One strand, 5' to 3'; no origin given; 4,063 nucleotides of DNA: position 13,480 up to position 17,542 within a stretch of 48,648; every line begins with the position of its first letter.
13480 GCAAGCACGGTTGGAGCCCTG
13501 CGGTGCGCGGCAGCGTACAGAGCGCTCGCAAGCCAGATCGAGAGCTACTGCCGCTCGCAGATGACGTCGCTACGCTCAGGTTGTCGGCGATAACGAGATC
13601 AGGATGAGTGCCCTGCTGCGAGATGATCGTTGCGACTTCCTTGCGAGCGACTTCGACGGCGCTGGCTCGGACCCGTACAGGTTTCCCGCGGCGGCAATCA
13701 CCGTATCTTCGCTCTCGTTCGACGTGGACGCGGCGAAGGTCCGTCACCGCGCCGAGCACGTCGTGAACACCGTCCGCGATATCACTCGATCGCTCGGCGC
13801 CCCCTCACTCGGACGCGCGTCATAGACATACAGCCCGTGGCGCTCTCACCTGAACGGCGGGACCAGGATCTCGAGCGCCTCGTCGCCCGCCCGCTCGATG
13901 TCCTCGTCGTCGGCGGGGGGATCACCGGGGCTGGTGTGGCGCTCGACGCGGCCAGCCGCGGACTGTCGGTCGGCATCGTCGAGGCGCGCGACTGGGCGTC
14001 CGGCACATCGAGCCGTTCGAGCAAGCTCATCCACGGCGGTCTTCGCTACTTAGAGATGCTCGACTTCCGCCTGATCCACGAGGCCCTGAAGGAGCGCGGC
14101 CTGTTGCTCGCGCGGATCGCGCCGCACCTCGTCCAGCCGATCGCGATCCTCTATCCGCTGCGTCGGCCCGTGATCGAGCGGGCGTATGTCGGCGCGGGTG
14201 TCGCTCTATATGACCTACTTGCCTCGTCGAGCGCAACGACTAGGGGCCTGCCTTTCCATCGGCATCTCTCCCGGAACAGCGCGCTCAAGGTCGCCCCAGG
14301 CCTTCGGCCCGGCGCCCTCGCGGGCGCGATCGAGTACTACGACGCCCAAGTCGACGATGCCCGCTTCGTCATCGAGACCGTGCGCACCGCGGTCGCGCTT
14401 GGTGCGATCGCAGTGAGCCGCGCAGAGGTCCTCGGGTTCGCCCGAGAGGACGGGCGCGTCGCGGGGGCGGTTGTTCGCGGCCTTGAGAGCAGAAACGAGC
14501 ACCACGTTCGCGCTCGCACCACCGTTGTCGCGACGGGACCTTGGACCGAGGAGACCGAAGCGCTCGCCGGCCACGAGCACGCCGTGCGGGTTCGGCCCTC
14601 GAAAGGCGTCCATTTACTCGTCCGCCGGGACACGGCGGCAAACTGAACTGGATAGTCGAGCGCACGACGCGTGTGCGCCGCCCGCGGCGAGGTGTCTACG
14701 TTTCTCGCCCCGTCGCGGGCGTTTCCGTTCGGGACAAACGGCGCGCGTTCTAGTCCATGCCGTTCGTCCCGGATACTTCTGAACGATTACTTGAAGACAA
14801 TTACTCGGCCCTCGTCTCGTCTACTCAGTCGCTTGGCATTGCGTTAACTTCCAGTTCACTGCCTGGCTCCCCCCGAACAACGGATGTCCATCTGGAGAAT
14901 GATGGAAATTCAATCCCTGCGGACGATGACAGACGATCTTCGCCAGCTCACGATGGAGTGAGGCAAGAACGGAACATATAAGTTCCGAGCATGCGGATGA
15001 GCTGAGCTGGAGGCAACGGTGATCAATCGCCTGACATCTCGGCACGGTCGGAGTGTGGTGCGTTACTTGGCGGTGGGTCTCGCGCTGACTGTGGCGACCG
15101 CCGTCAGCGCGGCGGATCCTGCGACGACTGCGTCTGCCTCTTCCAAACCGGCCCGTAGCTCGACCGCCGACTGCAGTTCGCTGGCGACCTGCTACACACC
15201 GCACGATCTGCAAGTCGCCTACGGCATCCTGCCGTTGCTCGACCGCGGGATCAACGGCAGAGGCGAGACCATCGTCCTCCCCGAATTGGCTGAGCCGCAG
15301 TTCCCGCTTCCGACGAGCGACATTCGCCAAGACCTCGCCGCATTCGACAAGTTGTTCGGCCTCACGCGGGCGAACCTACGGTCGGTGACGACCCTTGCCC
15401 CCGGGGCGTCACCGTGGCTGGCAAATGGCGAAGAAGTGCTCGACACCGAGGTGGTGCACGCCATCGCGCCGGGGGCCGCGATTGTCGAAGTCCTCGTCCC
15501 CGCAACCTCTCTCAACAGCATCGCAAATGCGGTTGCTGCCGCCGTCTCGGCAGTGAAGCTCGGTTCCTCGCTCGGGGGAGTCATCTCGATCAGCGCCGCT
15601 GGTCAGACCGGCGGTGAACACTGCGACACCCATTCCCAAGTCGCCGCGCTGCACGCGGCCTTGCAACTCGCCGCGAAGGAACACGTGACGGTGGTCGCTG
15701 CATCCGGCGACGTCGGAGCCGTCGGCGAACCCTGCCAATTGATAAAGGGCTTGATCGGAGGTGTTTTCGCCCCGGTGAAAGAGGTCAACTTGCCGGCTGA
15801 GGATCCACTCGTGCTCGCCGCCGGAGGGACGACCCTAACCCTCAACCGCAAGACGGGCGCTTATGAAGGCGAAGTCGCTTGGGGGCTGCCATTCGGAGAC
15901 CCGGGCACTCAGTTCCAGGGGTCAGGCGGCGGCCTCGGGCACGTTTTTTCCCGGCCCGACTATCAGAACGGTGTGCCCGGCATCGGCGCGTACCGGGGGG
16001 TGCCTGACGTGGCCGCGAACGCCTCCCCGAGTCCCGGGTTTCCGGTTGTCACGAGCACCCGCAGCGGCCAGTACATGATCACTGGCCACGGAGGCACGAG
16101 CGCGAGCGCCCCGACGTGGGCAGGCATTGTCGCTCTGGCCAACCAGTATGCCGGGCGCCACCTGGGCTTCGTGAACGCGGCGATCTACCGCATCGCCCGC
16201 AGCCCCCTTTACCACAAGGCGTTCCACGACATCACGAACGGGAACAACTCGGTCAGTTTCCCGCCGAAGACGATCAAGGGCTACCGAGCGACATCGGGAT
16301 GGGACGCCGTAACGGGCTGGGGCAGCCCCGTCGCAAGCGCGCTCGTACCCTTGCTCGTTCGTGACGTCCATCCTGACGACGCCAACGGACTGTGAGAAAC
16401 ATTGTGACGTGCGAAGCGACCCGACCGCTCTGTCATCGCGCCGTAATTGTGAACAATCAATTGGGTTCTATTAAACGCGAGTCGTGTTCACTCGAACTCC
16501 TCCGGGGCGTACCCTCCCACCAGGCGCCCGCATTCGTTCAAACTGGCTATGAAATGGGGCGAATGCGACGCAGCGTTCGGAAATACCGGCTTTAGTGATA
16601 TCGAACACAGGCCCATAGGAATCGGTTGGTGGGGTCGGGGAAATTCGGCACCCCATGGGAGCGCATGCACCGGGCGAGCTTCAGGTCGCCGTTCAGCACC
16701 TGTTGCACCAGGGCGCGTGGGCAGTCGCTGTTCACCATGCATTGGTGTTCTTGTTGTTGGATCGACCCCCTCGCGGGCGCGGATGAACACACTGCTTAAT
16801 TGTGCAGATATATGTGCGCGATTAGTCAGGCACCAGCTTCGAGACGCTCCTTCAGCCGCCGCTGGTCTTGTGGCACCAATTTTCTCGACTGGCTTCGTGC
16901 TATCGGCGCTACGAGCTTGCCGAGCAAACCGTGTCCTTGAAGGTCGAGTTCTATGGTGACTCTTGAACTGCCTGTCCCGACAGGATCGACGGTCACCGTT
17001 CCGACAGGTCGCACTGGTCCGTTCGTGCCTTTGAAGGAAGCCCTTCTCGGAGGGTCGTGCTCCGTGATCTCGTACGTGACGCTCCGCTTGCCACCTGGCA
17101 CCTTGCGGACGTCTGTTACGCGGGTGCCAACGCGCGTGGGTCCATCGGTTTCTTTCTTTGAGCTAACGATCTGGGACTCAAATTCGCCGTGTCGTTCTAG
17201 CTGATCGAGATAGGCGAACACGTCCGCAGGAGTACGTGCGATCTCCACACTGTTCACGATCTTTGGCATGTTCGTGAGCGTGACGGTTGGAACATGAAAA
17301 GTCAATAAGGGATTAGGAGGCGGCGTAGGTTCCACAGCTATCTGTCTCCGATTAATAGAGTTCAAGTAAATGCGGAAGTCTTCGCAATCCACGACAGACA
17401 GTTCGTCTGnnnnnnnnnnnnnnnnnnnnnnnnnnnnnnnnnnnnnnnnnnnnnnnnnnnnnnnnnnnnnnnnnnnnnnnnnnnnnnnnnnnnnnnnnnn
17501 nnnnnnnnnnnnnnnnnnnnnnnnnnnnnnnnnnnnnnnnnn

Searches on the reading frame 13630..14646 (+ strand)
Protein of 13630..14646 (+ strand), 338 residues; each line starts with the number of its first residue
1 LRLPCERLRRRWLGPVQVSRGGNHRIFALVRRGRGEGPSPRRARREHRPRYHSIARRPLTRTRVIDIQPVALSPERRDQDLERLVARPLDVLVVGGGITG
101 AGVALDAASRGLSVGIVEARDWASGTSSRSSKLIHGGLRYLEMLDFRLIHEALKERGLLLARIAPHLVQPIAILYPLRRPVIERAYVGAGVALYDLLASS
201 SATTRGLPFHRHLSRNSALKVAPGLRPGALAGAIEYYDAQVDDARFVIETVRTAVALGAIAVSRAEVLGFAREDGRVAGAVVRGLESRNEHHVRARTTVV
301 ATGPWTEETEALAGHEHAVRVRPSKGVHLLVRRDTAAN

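Call 14: search_protein_families(library=pfam, proteins=[window:13630-14646:+], max_evalue=0.01)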
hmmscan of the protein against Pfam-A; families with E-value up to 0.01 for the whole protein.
window:13630-14646:+ (338 aa): 7 families
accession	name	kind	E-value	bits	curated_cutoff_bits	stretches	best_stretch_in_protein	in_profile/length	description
PF01266.30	DAO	-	4.4e-41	142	27.9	1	90-333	1-233/353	FAD dependent oxidoreductase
PF00890.30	FAD_binding_2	-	2.6e-08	33.9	20.4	2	185-312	82-212/414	FAD binding domain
PF12831.13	FAD_oxidored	-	4.6e-06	26.6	27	1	90-129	1-40/416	FAD dependent oxidoreductase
PF07992.20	Pyr_redox_2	-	7.2e-06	26.1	26.1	1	84-124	138-178/291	Pyridine nucleotide-disulphide oxidoreductase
PF01134.28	GIDA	-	0.00015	21.4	22.1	0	234-309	85-155/391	Glucose inhibited division protein A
PF01494.25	FAD_binding_3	-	0.00026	20.8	22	1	90-306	3-161/349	FAD binding domain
PF13450.12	NAD_binding_8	-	0.00091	19.9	21.9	1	93-130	1-38/68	NAD(P)-binding Rossmann-like domain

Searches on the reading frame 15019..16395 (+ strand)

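Call 15: search_protein_families(library=pfam, proteins=[window:15019-16395:+], max_evalue=0.01)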
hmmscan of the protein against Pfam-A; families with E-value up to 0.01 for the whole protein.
window:15019-16395:+ (458 aa): 1 family
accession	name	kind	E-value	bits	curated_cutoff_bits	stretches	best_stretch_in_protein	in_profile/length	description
PF00082.27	Peptidase_S8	-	1.5e-06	28.2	21.8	1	146-378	74-257/288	Subtilase family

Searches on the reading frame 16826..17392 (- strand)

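Call 15: search_protein_families(library=pfam, proteins=[window:16826-17392:-], max_evalue=0.01)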
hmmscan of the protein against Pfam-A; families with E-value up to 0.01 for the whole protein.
window:16826-17392:- (188 aa): 2 families
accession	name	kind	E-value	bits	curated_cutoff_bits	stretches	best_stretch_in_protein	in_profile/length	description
PF10604.15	Polyketide_cyc2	-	5e-20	72.7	27.4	1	42-185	1-142/142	Polyketide cyclase / dehydrase and lipid transport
PF03364.25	Polyketide_cyc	-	3.7e-05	24.4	23.4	1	51-172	1-121/126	Polyketide cyclase / dehydrase and lipid transport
